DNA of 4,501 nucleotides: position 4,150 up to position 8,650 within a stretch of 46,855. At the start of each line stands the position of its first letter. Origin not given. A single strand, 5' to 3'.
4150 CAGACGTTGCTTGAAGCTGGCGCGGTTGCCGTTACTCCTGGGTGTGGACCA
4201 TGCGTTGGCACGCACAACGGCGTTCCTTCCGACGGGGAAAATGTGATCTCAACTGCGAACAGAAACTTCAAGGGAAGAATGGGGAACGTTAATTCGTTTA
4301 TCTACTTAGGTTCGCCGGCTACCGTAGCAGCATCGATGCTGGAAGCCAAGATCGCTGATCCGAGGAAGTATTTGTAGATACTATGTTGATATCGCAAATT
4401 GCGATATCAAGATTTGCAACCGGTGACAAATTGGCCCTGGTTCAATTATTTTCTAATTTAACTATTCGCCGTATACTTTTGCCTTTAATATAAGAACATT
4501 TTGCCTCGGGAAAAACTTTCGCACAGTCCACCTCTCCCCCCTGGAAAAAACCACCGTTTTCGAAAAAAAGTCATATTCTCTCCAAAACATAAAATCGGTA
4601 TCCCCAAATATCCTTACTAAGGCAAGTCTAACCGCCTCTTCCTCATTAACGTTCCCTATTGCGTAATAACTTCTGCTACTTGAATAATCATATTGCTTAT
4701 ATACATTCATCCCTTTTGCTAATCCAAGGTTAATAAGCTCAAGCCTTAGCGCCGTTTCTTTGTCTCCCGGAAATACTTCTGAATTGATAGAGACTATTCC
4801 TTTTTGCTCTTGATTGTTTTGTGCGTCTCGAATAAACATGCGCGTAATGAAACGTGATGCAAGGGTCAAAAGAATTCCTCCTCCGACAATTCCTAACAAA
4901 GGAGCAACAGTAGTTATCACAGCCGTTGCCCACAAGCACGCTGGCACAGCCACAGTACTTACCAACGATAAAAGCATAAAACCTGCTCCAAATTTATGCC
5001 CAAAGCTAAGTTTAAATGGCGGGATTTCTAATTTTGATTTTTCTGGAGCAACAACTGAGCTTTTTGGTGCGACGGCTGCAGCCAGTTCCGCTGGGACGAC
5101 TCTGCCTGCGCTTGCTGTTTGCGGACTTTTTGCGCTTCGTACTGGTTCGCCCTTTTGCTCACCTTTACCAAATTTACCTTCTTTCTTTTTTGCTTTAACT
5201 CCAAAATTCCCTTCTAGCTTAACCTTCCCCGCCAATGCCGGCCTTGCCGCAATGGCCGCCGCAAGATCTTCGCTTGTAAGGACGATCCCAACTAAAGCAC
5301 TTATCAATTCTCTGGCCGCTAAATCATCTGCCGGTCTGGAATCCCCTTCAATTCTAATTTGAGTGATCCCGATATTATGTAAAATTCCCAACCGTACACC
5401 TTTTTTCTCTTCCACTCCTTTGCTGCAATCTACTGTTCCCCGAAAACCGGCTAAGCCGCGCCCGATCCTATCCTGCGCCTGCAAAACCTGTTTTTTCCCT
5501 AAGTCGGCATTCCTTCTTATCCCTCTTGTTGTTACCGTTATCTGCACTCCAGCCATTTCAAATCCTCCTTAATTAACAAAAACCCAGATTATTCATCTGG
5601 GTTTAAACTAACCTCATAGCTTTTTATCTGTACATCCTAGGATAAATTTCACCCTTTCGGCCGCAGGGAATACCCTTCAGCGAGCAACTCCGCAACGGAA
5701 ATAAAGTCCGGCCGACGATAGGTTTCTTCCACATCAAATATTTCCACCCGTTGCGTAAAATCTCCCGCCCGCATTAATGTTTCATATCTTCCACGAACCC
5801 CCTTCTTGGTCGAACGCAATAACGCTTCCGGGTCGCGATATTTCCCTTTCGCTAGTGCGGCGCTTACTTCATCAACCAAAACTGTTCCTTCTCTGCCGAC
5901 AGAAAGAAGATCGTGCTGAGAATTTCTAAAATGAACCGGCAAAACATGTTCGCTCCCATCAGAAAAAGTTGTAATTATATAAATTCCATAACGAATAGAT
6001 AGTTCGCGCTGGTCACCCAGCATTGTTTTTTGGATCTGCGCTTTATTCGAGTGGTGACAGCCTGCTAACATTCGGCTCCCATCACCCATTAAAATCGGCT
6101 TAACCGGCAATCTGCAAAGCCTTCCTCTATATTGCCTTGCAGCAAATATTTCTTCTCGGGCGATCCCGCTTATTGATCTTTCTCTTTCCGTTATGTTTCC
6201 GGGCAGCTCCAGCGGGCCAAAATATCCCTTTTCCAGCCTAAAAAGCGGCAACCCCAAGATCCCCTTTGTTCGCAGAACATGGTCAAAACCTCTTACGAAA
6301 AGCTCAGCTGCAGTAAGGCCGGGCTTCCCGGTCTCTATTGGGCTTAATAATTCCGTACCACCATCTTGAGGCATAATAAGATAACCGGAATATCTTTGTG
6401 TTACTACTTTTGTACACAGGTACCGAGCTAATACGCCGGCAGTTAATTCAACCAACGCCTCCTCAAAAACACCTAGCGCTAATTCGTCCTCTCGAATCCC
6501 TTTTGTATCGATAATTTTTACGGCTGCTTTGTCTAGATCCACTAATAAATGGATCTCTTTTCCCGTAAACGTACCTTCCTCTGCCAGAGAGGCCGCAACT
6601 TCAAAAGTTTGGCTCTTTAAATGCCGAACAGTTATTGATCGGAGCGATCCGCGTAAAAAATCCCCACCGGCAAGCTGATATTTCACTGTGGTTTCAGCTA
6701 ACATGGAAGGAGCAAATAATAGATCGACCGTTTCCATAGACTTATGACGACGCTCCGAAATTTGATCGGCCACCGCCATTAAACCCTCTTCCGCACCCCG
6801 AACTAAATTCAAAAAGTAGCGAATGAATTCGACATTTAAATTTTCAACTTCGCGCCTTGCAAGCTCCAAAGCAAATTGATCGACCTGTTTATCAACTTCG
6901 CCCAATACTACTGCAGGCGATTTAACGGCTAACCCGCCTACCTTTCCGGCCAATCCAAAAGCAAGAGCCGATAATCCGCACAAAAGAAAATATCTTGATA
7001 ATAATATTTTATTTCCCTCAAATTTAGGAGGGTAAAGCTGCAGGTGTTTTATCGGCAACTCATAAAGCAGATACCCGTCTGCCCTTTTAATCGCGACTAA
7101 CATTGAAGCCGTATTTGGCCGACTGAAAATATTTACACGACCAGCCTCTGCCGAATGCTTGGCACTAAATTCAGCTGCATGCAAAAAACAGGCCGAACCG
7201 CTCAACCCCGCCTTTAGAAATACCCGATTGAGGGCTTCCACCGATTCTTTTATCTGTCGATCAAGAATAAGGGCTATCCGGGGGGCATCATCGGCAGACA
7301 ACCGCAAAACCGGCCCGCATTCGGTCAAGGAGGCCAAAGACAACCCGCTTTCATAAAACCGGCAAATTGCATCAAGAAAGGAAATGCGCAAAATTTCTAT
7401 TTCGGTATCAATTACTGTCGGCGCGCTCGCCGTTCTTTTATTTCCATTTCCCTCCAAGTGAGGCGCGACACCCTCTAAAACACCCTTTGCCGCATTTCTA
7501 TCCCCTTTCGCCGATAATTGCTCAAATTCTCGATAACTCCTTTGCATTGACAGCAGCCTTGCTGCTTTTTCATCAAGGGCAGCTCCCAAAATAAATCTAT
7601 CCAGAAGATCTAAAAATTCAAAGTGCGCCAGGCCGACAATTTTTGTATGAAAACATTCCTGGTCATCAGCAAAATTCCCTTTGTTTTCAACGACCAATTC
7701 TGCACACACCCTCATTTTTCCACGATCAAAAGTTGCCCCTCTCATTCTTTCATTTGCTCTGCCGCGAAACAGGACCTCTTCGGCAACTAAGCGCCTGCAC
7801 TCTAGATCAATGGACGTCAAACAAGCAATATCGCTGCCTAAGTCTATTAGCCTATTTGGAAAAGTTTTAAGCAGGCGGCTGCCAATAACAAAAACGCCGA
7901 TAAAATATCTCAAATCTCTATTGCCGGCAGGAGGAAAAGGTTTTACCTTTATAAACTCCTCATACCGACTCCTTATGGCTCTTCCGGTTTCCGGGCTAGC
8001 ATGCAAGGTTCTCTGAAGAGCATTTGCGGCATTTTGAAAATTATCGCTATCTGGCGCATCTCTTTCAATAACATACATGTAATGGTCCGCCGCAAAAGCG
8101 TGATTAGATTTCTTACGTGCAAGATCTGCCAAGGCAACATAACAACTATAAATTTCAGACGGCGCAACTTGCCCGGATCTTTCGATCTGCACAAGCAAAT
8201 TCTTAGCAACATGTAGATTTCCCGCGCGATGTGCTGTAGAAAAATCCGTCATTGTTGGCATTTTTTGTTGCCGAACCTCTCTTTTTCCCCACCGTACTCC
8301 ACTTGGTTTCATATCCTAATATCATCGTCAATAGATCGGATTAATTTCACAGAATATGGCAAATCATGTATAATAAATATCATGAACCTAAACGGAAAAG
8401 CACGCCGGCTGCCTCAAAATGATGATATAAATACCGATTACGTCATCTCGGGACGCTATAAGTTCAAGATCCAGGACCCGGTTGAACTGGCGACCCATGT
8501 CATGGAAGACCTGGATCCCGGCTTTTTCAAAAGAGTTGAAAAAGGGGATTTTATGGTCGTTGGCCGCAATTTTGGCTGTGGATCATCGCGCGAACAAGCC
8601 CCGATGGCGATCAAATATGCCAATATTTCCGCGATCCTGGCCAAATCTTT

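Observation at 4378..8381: The leuC-leuD pair is split by a 4-kb opposite-strand two-gene insertion of orphan genes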

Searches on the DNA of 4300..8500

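Call 93: search_rna_families(source=window, start=4300, end=8500, threshold=evalue, max_evalue=1)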
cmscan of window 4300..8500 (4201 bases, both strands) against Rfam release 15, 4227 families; matches with E-value up to 1: 1.
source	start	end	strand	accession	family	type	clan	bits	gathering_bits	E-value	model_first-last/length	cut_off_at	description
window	5354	5418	-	RF00323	snoR79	Gene; snRNA; snoRNA; CD-box;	-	22.3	80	0.37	1-65/65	no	Small nucleolar RNA R79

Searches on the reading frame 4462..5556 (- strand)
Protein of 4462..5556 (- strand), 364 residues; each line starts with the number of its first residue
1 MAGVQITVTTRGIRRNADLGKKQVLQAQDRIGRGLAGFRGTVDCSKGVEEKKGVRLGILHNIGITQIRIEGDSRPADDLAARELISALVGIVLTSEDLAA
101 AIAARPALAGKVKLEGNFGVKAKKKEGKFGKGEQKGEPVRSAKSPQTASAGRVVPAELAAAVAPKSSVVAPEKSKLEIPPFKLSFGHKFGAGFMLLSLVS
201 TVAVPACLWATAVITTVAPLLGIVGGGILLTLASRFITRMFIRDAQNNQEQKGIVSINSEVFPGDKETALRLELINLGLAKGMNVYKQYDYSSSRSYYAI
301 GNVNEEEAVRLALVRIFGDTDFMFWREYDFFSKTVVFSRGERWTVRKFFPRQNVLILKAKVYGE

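Call 7: search_protein_families(library=pfam, proteins=[window:4462-5556:-], max_evalue=1)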
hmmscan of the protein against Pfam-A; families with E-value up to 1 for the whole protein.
window:4462-5556:- (364 aa): 1 family
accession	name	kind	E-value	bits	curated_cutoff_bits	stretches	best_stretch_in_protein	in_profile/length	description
PF04133.19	Vps55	-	0.033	14.5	24.6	1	193-231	69-107/120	Vacuolar protein sorting 55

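Call 8: search_protein_families(library=padloc, proteins=[window:4462-5556:-], max_evalue=1)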
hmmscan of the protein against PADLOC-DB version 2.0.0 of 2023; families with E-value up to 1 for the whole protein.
window:4462-5556:- (364 aa): 0 families

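Call 9: search_protein_families(library=ncbifam, proteins=[window:4462-5556:-], max_evalue=1)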
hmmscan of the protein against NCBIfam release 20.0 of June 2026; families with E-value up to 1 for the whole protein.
window:4462-5556:- (364 aa): 0 families

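Call 13: find_homologous_proteins(query=window:4462-5556:-)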
Query window:4462-5556:- (364 aa): 1 proteins with E <= 0.001 among 8000 candidates.
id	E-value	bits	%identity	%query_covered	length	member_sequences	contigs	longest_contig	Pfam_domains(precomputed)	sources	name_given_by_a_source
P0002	6.8e-233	790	100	100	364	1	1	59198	-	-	-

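Call 44: search_solved_structures(query=window:4462-5556:-, max_evalue=10)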
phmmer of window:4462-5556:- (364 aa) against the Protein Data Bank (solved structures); distinct sequences matched with E-value up to 10: 0.

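Call 56: search_protein_families(library=phrogs, proteins=[window:4462-5556:-], max_evalue=0.1)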
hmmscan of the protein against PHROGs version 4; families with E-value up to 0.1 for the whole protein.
window:4462-5556:- (364 aa): 0 families

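Call 57: search_dna_similar(query=window:4462-5556:-, collection=phages, mode=protein, max_evalue=0.01)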
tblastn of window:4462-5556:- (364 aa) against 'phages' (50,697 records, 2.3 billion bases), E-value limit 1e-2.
No match.

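Call 59: find_related_loci(query=window:4462-5556:-, collection=viral_contigs)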
Query window:4462-5556:- (364 aa) in viral_contigs; peptide patterns used: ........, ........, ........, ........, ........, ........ (x = any residue, [..] = any of these).
27 stretches matched a pattern, but none encodes a relative of the query by tblastn (E <= 1e-3).
